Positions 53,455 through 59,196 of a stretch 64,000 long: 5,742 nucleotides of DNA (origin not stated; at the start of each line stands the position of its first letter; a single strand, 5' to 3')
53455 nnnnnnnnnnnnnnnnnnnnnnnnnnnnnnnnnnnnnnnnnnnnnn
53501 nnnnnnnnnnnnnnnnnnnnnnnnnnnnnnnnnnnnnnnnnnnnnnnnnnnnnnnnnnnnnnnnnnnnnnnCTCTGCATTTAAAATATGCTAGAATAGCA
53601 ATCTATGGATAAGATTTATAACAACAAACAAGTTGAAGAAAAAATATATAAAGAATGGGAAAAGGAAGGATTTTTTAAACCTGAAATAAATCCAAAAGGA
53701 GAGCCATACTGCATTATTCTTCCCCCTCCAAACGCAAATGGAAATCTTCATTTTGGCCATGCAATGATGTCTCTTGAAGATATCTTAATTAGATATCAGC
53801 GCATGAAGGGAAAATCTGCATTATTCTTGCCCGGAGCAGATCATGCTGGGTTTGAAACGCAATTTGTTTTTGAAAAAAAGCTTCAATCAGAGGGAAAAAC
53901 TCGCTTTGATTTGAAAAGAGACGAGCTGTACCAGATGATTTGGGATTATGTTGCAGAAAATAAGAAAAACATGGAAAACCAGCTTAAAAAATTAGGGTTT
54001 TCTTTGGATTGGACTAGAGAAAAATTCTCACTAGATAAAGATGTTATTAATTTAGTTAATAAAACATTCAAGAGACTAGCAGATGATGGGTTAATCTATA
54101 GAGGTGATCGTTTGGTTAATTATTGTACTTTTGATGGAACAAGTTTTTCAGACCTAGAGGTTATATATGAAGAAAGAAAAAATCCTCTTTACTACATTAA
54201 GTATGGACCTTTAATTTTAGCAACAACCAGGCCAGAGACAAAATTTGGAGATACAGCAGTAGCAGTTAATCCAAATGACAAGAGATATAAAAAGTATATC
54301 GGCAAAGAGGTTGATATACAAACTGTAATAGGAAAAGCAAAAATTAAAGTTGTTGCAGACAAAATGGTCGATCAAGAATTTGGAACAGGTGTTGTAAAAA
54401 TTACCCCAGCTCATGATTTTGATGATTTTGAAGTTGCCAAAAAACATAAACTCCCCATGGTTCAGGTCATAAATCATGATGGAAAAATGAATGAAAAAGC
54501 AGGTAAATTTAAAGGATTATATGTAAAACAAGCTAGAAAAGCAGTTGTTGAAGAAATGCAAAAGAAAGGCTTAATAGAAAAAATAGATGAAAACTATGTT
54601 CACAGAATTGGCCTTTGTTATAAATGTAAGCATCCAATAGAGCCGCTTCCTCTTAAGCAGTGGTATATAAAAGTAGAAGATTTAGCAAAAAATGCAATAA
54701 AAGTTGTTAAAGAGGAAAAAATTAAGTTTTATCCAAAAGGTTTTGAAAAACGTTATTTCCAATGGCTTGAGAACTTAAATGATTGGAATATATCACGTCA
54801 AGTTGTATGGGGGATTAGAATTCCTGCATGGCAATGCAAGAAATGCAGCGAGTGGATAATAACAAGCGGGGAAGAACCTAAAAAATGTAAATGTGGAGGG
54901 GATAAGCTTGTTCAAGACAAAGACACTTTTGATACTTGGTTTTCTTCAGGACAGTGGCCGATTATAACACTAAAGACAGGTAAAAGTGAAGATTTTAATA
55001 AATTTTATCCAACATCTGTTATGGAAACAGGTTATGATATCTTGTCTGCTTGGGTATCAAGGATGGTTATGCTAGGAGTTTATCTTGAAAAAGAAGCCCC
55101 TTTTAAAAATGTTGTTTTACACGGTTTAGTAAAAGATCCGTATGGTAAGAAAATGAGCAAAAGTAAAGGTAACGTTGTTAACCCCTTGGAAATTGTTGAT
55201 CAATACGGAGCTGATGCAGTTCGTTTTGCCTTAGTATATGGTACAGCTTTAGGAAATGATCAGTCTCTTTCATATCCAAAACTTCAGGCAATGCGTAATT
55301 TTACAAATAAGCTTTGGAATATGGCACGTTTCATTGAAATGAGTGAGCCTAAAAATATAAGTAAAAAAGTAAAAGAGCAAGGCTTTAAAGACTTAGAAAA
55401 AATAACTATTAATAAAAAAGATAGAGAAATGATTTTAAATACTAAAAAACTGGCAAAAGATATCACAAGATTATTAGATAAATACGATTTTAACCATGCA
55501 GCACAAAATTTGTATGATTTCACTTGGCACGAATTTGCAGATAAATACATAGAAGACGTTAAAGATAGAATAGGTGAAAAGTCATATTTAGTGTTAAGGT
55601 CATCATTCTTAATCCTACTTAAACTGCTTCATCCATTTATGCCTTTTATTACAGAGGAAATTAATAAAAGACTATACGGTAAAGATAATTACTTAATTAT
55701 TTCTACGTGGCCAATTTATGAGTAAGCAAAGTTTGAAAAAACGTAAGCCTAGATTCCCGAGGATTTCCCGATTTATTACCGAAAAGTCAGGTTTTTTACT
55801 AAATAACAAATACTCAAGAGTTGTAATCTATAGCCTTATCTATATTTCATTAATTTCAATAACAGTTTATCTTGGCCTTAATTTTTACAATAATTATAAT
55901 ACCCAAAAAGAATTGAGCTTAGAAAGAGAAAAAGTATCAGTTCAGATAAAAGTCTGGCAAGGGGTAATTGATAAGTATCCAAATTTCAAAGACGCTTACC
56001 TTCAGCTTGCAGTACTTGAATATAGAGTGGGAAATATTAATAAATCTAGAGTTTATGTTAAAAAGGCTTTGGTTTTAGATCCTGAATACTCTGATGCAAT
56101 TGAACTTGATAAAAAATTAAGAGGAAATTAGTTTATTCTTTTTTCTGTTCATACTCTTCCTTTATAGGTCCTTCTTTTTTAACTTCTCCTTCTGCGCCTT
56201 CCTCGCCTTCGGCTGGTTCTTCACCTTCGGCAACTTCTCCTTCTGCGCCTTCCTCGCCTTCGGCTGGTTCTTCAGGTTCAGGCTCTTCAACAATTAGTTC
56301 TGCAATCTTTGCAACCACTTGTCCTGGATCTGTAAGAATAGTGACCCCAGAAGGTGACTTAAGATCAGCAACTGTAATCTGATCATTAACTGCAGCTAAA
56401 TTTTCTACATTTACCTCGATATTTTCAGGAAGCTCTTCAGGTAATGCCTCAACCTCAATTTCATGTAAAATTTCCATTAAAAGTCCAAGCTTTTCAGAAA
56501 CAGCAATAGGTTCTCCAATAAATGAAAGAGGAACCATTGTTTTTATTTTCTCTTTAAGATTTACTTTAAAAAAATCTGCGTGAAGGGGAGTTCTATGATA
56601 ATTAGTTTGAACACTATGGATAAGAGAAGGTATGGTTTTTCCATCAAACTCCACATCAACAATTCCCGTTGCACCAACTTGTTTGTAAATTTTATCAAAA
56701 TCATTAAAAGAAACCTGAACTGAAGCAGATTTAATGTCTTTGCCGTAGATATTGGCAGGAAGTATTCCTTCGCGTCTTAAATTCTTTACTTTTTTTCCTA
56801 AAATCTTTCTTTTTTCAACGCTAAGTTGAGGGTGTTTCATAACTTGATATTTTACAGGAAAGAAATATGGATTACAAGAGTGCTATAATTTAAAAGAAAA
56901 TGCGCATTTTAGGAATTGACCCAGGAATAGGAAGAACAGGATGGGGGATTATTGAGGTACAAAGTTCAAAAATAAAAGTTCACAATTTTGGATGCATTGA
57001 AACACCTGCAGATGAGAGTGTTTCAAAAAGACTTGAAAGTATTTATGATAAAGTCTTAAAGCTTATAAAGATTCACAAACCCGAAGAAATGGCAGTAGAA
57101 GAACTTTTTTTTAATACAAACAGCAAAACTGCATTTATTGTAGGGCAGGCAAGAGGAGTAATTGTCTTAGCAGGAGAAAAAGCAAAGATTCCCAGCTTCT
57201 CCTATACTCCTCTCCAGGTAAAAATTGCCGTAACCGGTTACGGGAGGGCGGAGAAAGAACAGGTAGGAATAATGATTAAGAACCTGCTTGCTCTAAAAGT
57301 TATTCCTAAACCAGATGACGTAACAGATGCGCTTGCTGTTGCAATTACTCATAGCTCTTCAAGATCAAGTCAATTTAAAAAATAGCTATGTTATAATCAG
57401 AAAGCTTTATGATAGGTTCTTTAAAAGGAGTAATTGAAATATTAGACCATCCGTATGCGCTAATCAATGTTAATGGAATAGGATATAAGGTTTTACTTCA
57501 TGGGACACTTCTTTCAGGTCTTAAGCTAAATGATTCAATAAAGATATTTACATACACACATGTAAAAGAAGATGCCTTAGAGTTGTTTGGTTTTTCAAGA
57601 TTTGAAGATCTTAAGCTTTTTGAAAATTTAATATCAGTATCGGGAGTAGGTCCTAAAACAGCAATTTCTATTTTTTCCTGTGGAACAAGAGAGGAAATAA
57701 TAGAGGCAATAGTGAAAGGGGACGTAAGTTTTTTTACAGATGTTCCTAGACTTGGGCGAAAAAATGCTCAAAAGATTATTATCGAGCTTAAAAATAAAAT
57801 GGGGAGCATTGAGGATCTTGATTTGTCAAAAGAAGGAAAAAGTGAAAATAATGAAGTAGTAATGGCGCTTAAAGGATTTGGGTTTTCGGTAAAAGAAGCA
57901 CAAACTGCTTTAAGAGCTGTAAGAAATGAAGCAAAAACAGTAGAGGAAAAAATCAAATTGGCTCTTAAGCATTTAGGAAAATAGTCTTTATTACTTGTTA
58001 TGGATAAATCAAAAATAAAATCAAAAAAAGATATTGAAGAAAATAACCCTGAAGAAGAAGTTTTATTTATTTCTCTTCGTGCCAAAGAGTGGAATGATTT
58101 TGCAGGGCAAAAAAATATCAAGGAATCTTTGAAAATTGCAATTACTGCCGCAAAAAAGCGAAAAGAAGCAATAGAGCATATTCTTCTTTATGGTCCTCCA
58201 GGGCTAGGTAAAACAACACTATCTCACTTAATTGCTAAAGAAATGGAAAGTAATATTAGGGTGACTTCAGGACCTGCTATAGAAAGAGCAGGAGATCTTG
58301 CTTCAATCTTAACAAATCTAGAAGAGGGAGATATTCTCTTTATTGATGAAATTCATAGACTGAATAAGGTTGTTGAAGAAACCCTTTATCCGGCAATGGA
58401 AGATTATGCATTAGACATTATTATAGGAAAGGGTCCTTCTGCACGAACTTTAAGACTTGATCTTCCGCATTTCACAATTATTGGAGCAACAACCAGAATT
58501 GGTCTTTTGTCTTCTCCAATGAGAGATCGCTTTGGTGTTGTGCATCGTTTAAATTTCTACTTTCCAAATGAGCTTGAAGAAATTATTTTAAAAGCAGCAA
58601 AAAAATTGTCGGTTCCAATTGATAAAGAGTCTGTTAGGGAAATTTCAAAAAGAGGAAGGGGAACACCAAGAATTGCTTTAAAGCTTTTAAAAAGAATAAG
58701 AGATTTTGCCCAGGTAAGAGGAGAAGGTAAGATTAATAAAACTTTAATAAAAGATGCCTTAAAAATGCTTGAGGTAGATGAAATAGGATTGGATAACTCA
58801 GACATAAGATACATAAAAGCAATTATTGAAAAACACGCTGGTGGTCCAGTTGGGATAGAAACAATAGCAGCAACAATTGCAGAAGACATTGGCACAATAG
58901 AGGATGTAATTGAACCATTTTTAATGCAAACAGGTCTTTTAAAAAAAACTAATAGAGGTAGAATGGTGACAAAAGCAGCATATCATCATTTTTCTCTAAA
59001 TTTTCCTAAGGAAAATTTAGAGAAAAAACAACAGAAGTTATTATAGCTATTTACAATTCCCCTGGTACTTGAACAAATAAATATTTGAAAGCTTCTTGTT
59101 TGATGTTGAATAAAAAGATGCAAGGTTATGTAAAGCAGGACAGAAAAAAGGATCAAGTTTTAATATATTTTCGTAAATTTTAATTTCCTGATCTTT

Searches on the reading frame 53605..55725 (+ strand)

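Call 25: search_protein_families(library=pfam, proteins=[window:53605-55725:+], max_evalue=0.0001)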
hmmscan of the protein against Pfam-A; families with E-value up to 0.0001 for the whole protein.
window:53605-55725:+ (706 aa): 4 families
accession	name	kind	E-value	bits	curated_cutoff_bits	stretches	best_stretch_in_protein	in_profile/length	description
PF00133.28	tRNA-synt_1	-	5.3e-124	414.6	22.7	1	13-555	1-413/414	tRNA synthetases class I (I, L, M and V)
PF08264.19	Anticodon_1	-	9.8e-26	90.8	25.1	1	606-703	1-105/148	Anticodon-binding domain of tRNA ligase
PF09334.17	tRNA-synt_1g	-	5.7e-23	81.8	20.1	2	350-572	181-385/391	tRNA synthetases class I (M)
PF13603.12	tRNA-synt_1_2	-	6.2e-09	36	25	1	238-299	89-149/185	Leucyl-tRNA synthetase, editing domain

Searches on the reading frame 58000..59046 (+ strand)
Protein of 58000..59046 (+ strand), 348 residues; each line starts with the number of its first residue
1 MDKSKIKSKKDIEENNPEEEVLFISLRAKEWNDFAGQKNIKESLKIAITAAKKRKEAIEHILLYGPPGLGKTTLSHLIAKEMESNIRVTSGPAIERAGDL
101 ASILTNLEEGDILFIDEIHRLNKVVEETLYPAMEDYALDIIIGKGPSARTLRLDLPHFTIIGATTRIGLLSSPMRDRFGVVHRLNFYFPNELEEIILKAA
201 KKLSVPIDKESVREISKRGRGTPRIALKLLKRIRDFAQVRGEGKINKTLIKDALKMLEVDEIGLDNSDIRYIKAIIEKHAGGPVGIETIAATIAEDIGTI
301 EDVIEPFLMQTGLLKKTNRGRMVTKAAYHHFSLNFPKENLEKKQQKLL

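Call 25: search_protein_families(library=pfam, proteins=[window:58000-59046:+], max_evalue=0.0001)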
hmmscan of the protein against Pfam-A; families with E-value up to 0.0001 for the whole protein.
window:58000-59046:+ (348 aa): 9 families
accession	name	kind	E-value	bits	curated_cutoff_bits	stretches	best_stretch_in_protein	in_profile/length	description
PF05496.18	RuvB_N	-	2.1e-78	262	27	1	26-184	1-159/159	Holliday junction DNA helicase RuvB P-loop domain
PF17864.7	AAA_lid_4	-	1.9e-27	95.3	27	1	187-260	1-74/74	RuvB AAA lid domain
PF05491.19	RuvB_C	-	5.7e-25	87.5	24.7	1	261-331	1-71/72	RuvB C-terminal winged helix domain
PF00004.35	AAA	-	4.8e-20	72.8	21.2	1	61-181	1-126/131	ATPase family associated with various cellular activities (AAA)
PF07728.20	AAA_5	-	4.7e-10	40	22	1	60-178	1-139/139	AAA domain (dynein-related subfamily)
PF13173.12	AAA_14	-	1.8e-05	25.2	27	0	61-128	5-81/129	AAA domain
PF01078.27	Mg_chelatase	-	6.2e-05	22.9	20.3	0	32-78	3-42/207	Magnesium chelatase, subunit ChlI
PF06068.19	TIP49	-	6.7e-05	22.6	23.8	0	32-89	24-81/347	TIP49 P-loop domain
PF13191.12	AAA_16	-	9.2e-05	23.4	32.6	0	53-96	21-63/167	AAA ATPase domain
